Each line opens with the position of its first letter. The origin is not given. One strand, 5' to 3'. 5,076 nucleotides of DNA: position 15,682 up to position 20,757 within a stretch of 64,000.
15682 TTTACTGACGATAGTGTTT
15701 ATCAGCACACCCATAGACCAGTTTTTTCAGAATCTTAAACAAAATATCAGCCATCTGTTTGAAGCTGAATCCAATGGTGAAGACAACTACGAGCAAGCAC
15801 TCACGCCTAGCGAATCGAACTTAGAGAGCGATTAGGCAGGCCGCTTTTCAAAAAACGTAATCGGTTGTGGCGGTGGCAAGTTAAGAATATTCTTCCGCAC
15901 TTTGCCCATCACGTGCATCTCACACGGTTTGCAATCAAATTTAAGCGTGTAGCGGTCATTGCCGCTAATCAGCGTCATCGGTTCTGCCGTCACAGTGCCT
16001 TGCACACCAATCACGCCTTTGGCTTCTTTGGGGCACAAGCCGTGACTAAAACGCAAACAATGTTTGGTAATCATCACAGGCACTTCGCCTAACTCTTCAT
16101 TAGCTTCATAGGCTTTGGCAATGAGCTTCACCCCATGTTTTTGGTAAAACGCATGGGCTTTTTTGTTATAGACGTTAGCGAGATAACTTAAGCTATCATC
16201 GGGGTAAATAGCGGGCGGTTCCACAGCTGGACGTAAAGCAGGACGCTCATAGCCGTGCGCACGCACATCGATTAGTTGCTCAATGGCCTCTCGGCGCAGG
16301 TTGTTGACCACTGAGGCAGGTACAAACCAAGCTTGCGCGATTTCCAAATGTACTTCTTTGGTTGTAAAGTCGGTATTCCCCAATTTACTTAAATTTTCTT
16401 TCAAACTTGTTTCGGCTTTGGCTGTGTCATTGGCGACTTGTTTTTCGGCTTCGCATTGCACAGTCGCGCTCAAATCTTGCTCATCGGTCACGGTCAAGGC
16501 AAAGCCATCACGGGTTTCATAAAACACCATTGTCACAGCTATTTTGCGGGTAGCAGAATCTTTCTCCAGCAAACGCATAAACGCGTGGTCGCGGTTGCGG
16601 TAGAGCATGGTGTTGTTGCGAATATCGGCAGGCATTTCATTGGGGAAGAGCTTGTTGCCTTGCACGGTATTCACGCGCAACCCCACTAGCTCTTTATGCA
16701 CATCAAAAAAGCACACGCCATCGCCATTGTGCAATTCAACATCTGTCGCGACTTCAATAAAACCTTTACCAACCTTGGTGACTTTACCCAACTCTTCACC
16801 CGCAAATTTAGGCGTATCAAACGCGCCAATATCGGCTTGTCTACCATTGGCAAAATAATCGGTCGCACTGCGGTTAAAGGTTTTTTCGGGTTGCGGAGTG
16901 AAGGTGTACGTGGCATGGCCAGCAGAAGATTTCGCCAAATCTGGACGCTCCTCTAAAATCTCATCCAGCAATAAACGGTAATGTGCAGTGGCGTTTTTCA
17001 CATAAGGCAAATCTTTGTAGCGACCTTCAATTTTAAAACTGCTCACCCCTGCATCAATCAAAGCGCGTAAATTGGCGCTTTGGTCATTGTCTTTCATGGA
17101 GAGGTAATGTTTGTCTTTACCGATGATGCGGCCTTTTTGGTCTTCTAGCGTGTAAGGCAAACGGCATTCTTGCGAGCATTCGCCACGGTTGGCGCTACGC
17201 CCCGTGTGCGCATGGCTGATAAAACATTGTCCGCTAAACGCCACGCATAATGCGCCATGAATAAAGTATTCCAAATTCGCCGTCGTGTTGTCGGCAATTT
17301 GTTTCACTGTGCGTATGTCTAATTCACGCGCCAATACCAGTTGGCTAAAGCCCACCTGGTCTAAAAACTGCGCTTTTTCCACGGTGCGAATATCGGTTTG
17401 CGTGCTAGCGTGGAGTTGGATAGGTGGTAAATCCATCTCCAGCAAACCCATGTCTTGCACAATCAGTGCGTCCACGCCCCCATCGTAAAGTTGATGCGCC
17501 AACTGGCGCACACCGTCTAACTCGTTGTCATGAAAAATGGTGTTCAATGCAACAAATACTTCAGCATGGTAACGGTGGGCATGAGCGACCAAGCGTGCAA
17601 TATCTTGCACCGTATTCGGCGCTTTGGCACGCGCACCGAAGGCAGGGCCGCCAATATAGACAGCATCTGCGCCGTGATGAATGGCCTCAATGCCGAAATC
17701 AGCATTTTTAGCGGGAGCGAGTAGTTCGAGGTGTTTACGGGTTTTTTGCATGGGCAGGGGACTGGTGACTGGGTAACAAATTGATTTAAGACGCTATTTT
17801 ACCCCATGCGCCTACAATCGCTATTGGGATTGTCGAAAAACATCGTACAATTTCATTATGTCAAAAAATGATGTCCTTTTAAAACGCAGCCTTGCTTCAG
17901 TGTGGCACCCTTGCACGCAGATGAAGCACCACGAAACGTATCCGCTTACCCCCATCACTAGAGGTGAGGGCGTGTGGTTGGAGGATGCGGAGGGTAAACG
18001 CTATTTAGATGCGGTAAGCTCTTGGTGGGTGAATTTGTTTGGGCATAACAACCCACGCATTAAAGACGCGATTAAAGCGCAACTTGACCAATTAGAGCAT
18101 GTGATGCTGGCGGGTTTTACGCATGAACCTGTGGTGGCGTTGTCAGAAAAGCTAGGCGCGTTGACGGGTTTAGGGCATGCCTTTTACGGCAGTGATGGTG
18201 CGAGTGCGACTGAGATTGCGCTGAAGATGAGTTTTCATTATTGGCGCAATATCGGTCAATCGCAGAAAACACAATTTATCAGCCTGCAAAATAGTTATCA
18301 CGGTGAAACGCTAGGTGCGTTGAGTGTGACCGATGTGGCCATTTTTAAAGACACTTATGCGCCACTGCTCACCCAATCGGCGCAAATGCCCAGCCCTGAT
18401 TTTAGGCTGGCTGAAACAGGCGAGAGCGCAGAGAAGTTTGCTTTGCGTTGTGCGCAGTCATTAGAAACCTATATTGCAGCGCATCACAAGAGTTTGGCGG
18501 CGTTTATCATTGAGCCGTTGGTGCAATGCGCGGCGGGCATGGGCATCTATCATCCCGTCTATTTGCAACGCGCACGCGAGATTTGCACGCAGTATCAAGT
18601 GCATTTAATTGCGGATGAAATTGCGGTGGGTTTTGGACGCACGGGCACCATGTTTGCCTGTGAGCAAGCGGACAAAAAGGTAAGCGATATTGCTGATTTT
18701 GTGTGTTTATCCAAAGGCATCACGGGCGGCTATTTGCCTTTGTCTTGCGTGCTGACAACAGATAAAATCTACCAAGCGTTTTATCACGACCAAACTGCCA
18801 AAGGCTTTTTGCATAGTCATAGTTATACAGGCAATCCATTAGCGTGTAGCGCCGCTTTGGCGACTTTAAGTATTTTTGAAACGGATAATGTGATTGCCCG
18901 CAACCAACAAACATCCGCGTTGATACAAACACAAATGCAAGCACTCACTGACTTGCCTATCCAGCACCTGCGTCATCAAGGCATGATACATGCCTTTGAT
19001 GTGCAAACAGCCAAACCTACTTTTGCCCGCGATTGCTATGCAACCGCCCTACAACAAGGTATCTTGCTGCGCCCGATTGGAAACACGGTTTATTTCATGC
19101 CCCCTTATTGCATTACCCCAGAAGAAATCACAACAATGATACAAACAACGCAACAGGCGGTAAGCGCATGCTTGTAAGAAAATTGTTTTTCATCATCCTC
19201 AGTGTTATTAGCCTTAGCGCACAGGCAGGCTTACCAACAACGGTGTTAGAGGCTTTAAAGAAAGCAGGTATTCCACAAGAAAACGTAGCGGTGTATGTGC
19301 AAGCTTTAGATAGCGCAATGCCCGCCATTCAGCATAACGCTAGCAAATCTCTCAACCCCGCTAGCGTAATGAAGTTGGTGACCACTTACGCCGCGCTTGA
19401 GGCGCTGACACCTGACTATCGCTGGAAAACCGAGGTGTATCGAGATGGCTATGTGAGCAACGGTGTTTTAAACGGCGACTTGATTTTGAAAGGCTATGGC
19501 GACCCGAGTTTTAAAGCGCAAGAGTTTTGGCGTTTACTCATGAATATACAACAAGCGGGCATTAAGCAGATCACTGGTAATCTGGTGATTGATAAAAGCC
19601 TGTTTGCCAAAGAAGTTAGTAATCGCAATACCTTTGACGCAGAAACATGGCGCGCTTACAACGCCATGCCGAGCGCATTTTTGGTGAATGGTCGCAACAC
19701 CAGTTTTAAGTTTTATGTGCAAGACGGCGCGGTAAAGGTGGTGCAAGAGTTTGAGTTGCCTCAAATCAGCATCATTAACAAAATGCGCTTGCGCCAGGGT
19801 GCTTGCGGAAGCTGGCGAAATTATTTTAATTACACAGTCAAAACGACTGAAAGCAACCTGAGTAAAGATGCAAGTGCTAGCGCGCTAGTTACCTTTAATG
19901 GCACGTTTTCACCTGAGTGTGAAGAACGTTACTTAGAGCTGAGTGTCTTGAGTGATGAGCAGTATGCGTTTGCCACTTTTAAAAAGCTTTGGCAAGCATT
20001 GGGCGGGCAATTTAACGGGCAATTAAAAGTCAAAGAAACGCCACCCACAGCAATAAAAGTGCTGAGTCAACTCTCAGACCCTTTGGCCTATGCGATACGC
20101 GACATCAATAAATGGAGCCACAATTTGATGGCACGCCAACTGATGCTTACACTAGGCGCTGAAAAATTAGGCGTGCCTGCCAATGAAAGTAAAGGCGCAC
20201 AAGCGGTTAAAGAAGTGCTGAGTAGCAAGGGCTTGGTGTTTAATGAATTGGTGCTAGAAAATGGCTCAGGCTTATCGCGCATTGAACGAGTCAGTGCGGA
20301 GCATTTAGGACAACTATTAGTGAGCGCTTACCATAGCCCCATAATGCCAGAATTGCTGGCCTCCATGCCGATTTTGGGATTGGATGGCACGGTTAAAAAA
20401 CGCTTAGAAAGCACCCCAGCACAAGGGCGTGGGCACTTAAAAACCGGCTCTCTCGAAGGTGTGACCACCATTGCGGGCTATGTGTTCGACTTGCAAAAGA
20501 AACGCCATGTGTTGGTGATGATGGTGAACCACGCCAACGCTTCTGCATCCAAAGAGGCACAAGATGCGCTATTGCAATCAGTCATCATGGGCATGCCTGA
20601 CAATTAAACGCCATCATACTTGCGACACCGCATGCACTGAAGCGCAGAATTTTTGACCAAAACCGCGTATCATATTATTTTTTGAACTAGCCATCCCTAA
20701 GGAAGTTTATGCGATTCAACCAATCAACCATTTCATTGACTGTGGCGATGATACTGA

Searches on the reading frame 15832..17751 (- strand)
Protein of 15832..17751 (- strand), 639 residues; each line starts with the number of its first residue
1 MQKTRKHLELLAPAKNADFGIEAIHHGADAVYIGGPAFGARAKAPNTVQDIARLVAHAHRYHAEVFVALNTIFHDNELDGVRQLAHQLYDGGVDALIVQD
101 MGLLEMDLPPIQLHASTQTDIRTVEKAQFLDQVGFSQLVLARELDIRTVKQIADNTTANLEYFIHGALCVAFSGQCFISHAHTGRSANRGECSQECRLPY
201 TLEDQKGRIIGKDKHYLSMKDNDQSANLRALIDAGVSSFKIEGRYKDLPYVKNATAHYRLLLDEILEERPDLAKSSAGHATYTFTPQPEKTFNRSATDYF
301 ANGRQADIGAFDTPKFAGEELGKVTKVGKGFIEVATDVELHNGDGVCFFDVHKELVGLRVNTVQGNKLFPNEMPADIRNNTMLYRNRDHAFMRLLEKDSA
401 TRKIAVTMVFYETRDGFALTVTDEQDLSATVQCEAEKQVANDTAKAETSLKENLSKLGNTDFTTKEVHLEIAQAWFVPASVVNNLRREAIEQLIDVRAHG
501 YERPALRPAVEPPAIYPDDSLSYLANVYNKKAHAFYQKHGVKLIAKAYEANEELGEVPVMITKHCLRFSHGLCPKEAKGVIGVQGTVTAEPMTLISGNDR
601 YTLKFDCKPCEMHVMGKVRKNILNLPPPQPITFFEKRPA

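Call 74: search_protein_families(library=pfam, proteins=[window:15832-17751:-], max_evalue=0.00001)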
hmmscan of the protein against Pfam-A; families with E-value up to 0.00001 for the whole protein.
window:15832-17751:- (639 aa): 2 families
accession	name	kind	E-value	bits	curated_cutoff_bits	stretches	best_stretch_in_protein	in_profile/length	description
PF01136.24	Peptidase_U32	-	1.3e-70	237.8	22.4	1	79-305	2-231/233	Peptidase family U32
PF12392.13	DUF3656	-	1.5e-25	90.5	22.1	1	383-497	1-108/109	Collagenase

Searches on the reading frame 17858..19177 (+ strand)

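Call 74: search_protein_families(library=pfam, proteins=[window:17858-19177:+], max_evalue=0.00001)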
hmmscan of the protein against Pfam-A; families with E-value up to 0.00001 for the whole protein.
window:17858-19177:+ (439 aa): 1 family
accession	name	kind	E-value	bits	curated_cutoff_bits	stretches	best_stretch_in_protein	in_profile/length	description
PF00202.27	Aminotran_3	-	8.5e-103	344.6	30.5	1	24-434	4-402/403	Aminotransferase class-III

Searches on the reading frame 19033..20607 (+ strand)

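Call 74: search_protein_families(library=pfam, proteins=[window:19033-20607:+], max_evalue=0.00001)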
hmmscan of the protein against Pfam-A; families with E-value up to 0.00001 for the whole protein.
window:19033-20607:+ (524 aa): 1 family
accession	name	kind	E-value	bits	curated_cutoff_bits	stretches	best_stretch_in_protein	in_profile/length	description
PF02113.21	Peptidase_S13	-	2.3e-92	310.5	22.8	1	73-513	7-437/444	D-Ala-D-Ala carboxypeptidase 3 (S13) family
